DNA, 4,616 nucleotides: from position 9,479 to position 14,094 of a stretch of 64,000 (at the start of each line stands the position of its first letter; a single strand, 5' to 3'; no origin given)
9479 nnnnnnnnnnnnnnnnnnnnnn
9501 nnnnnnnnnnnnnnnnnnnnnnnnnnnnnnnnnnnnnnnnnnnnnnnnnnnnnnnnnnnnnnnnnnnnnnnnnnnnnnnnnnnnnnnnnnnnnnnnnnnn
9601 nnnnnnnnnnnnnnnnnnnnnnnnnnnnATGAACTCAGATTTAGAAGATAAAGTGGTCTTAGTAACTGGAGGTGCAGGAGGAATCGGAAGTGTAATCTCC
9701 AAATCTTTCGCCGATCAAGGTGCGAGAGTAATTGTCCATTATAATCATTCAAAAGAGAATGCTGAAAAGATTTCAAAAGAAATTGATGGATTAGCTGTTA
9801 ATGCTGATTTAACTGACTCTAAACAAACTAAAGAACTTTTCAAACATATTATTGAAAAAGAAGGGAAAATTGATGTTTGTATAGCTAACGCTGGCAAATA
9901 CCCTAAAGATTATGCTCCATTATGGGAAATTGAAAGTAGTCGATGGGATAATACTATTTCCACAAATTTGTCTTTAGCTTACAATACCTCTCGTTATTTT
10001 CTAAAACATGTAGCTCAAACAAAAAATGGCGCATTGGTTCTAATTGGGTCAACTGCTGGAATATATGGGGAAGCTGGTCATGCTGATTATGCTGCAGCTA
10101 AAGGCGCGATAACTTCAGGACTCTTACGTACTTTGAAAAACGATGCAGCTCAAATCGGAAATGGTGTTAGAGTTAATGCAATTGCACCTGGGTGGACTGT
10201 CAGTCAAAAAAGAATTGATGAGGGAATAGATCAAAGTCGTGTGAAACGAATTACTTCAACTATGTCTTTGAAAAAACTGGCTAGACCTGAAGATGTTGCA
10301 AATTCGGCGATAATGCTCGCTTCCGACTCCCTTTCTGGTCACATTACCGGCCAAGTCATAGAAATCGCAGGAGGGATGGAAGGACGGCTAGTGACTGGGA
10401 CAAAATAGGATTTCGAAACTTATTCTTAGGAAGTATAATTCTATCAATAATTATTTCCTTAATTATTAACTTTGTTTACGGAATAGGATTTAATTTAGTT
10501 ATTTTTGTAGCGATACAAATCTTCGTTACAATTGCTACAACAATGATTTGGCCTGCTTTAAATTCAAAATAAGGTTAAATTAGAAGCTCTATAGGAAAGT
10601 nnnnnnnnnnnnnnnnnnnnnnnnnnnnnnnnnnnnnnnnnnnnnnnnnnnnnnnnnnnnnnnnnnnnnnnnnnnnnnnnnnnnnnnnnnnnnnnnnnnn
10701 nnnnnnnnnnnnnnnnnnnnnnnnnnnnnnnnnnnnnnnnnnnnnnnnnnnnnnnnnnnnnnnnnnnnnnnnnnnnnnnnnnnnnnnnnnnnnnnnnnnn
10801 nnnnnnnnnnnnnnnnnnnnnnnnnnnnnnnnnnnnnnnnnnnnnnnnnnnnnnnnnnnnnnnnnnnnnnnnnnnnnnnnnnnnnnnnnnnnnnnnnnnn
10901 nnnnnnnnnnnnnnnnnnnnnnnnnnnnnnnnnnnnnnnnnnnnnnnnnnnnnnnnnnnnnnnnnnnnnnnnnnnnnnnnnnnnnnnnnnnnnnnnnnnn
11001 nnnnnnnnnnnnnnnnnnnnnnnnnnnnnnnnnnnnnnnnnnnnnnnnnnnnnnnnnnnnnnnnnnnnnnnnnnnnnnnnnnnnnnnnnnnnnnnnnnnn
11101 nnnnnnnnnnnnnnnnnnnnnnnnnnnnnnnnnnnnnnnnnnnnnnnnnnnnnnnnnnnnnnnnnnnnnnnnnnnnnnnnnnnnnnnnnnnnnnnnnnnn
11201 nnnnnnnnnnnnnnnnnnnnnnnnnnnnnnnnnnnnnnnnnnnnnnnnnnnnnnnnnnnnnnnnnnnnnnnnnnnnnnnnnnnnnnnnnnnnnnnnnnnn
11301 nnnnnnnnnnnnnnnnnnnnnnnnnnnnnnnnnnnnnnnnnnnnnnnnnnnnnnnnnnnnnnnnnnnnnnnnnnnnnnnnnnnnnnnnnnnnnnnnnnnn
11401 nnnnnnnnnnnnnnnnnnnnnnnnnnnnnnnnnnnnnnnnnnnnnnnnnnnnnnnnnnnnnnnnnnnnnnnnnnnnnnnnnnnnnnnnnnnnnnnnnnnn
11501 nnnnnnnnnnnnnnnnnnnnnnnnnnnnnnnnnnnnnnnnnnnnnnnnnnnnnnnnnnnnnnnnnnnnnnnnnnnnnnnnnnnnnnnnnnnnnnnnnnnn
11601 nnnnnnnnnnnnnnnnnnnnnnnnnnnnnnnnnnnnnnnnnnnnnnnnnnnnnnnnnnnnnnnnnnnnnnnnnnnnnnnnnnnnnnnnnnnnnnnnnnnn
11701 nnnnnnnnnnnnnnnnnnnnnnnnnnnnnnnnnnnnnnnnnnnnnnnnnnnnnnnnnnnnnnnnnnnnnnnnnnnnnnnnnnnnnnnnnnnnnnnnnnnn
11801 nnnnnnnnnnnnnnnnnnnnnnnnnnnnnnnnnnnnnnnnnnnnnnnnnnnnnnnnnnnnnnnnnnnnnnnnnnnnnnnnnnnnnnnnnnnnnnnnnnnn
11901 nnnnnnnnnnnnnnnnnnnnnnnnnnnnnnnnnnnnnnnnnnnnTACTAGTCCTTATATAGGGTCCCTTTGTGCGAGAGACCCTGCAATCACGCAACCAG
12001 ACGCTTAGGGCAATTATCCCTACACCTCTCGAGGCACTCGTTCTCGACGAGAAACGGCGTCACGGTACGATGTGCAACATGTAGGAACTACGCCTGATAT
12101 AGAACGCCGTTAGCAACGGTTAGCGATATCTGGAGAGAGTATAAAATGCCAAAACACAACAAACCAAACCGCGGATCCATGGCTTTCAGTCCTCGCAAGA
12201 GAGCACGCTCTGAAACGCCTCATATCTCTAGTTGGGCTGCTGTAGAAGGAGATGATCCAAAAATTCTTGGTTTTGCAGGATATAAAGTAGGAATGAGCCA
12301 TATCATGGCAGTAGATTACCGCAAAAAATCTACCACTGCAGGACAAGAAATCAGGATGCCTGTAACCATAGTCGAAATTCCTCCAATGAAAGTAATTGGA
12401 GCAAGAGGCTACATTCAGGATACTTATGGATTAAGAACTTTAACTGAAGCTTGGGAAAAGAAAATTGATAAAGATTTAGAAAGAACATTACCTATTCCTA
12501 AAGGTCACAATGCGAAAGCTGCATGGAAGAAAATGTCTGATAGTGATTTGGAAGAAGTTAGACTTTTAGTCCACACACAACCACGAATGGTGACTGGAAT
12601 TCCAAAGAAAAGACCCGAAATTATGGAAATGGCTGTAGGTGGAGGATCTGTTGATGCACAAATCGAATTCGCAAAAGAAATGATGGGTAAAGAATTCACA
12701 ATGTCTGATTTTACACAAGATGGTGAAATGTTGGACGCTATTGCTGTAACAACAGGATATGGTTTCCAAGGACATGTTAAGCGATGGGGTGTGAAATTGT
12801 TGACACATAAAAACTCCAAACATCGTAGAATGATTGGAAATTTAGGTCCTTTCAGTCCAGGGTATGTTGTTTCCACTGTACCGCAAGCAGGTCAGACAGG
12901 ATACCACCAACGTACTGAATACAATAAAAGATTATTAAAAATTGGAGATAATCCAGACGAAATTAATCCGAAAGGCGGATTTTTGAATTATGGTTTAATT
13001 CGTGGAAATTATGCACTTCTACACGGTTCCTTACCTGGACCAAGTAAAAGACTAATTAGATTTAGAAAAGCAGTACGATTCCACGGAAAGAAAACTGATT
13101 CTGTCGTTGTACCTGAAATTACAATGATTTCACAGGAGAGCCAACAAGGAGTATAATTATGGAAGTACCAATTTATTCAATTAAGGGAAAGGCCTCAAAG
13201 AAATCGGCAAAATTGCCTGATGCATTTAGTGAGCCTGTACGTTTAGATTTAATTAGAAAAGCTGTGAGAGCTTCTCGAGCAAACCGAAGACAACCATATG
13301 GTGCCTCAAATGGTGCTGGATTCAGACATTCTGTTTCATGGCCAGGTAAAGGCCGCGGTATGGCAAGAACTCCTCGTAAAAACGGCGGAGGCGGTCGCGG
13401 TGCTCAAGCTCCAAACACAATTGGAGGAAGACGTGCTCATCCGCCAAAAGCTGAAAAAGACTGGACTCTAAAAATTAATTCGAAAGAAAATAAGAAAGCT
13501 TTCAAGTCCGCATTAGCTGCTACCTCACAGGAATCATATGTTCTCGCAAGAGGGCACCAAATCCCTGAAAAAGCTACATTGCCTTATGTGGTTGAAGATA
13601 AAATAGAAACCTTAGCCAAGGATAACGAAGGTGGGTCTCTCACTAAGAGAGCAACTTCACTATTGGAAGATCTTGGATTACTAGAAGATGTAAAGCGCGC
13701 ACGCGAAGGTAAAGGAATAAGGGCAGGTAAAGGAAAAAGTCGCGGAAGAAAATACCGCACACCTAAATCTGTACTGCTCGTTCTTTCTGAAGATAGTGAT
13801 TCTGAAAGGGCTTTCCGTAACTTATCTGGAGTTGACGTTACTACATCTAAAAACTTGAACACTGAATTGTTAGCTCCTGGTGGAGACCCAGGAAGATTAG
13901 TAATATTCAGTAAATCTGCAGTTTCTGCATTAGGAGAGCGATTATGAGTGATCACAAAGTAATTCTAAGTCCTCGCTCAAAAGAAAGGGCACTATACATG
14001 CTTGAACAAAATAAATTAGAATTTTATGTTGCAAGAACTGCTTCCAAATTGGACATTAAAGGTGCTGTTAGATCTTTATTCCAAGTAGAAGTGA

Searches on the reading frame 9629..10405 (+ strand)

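Call 65: search_protein_families(library=pfam, proteins=[window:9629-10405:+], max_evalue=0.00001)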
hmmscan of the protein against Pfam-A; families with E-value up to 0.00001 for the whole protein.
window:9629-10405:+ (259 aa): 4 families
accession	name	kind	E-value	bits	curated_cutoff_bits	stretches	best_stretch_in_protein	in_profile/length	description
PF13561.12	adh_short_C2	-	1.2e-42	146.5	27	1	16-250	3-235/236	Enoyl-(Acyl carrier protein) reductase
PF00106.31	adh_short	-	2e-40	138.8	26.6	1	8-193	1-185/195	short chain dehydrogenase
PF08659.16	KR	-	3.2e-16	60.2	22.6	1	10-161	3-156/180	KR domain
PF01370.27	Epimerase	-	1.6e-08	34.7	20.9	1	10-151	1-124/240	NAD dependent epimerase/dehydratase family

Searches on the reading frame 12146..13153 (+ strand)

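Call 66: search_protein_families(library=pfam, proteins=[window:12146-13153:+], max_evalue=0.00001)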
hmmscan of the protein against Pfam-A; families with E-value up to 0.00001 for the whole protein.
window:12146-13153:+ (336 aa): 1 family
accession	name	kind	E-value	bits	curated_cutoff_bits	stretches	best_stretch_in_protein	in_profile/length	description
PF00297.29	Ribosomal_L3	-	2.8e-84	283.7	22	1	1-335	1-369/369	Ribosomal protein L3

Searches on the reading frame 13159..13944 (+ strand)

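Call 66: search_protein_families(library=pfam, proteins=[window:13159-13944:+], max_evalue=0.00001)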
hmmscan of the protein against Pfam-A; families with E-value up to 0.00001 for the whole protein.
window:13159-13944:+ (262 aa): 1 family
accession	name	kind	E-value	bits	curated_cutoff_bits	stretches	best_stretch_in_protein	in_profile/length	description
PF00573.27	Ribosomal_L4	-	2.1e-40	138.8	25.8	1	19-261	3-190/190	Ribosomal protein L4/L1 family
